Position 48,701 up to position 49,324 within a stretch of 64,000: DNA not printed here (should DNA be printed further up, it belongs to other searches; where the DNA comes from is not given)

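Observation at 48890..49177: Small stefin/cystatin-like gene tucked between ankyrin genes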

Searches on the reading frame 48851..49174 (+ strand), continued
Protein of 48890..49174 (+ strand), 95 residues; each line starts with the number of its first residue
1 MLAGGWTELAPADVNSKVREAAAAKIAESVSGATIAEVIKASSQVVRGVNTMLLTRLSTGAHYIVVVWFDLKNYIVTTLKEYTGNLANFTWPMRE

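Call 57: search_solved_structures(query=A1, max_evalue=1, show_alignments=3)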
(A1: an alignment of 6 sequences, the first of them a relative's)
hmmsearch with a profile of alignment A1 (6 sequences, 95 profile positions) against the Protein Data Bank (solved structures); distinct sequences matched with E-value up to 1: 3.
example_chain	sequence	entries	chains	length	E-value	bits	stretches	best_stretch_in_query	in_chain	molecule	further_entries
8r28_A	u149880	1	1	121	0.19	15.3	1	3-54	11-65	Cystatin domain-containing protein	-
4it7_A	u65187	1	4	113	0.26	14.9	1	27-53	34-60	CPI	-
8r29_A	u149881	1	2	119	0.31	14.6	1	2-57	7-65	Cystatin domain-containing protein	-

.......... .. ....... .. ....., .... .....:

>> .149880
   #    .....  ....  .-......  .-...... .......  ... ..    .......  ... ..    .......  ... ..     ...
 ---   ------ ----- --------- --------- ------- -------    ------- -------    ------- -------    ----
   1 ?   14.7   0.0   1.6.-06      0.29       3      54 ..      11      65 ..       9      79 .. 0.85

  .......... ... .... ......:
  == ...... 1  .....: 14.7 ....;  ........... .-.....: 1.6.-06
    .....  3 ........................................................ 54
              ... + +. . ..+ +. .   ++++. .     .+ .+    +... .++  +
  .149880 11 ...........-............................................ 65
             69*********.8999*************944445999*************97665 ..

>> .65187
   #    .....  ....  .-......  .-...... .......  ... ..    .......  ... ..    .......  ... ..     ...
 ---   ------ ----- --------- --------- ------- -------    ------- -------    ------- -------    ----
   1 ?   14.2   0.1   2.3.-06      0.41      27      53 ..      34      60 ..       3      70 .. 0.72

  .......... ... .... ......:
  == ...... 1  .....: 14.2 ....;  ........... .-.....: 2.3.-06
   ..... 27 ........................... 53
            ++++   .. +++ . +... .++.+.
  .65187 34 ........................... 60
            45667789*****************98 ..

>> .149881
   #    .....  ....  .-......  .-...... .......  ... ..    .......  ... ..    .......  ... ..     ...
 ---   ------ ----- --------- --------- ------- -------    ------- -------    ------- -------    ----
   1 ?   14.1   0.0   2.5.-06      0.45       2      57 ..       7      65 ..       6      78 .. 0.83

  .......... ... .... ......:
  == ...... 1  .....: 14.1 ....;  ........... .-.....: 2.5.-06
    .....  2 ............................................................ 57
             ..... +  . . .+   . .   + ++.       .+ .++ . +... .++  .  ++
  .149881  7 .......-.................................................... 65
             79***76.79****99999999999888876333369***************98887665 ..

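Call 58: search_solved_structures(query=A4, max_evalue=1, show_alignments=0)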
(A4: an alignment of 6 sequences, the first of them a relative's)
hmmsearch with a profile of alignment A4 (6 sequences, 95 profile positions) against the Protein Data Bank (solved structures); distinct sequences matched with E-value up to 1: 27.
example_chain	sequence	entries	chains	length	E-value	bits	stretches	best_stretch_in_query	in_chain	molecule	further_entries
3ima_B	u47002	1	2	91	0.00067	23.3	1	9-69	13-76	Cysteine proteinase inhibitor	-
1gd4_A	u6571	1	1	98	0.00085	23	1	1-68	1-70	CYSTATIN A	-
1dvc_A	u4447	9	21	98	0.0018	21.9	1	1-68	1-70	STEFIN A | Cystatin A | Cystatin-A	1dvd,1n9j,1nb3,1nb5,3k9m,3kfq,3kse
1cyu_A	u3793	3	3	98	0.0021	21.7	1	1-68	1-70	CYSTATIN A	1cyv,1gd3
8gt7_B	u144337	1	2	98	0.0032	21.1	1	1-68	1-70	Cystatin-A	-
6ztk_B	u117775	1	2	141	0.0051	20.5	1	2-58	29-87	Mialostatin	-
9va4_B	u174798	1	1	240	0.0071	20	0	26-69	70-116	Cysteine proteinase inhibitor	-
2mzv_A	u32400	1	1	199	0.0077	19.9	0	32-69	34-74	Cystatin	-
4it7_A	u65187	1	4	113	0.012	19.2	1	4-55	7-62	CPI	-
8r29_A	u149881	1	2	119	0.016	18.9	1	2-58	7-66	Cystatin domain-containing protein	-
4n6t_A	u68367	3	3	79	0.018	18.7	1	13-69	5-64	Adhiron | Affimer binding protein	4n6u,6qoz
8r28_A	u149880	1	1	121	0.022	18.5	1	3-58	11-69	Cystatin domain-containing protein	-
8gqq_A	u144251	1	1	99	0.049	17.3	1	9-62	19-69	Cystatin-A2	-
6vlp_A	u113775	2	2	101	0.065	16.9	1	9-68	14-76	Hop1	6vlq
8and_AAA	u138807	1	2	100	0.085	16.6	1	2-58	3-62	Smolstatin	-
3l0r_A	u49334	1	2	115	0.21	15.3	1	2-58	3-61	Cystatin-2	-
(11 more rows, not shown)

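Call 59: search_solved_structures(query=A4, max_evalue=0.002, show_alignments=3)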
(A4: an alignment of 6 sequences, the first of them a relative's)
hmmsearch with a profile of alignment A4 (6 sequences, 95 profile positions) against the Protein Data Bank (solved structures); distinct sequences matched with E-value up to 0.002: 3.
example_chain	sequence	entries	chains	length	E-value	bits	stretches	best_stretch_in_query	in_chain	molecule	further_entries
3ima_B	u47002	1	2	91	0.00067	23.3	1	9-69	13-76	Cysteine proteinase inhibitor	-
1gd4_A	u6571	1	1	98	0.00085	23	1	1-68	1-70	CYSTATIN A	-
1dvc_A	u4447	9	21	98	0.0018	21.9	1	1-68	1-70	STEFIN A | Cystatin A | Cystatin-A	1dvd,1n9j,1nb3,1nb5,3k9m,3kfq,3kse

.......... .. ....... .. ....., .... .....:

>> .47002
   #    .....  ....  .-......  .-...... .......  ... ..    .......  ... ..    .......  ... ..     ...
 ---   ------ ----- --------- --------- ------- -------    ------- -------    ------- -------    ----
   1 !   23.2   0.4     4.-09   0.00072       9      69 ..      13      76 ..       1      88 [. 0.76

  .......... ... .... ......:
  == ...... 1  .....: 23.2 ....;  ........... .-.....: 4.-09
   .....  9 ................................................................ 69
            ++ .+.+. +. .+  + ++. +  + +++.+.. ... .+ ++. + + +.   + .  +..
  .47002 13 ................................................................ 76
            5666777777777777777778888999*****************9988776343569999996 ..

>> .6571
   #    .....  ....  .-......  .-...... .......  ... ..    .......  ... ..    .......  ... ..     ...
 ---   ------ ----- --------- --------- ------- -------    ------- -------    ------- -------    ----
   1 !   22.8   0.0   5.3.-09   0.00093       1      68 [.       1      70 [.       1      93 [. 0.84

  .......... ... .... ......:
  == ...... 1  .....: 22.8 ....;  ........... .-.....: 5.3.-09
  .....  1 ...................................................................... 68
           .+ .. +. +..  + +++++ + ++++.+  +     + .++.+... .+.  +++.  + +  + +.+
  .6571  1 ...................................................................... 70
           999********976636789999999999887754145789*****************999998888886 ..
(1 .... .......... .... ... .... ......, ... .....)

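Call 65: find_encoding_contigs(protein=P0013, flank=6000, max_places=1)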
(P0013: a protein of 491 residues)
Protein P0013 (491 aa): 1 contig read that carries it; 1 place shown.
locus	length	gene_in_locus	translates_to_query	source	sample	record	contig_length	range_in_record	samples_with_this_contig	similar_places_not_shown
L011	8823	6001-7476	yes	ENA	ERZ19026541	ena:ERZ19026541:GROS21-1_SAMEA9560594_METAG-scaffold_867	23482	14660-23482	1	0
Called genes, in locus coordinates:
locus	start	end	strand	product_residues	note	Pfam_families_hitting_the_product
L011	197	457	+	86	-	-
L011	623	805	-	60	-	-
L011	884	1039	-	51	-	-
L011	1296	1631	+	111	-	-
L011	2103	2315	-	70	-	-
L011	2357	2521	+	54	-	-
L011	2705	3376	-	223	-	PF27087:LRR_TMOD-LMOD (weak), PF13516:LRR_6 (faint)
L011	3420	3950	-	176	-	PF13855:LRR_8 (faint), PF13516:LRR_6 (faint), PF00560:LRR_1 (faint), PF12799:LRR_4 (faint), PF27087:LRR_TMOD-LMOD (weak)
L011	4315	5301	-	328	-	PF00031:Cystatin (faint), PF16845:SQAPI (weak)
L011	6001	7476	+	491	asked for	PF00031:Cystatin (faint), PF16845:SQAPI (faint)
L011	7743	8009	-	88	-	-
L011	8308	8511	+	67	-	-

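Call 66: find_encoding_contigs(protein=P0012, flank=6000, max_places=1)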
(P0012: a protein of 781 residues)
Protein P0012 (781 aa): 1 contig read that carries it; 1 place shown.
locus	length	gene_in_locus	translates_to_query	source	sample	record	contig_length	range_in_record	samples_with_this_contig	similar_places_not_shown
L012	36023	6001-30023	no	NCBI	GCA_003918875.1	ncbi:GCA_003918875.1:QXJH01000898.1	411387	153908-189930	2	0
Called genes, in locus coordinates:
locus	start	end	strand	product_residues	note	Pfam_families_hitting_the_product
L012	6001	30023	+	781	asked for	PF00031:Cystatin, PF16845:SQAPI, PF00031:Cystatin, PF16845:SQAPI, PF00031:Cystatin, PF16845:SQAPI, PF00031:Cystatin, PF16845:SQAPI, +9 more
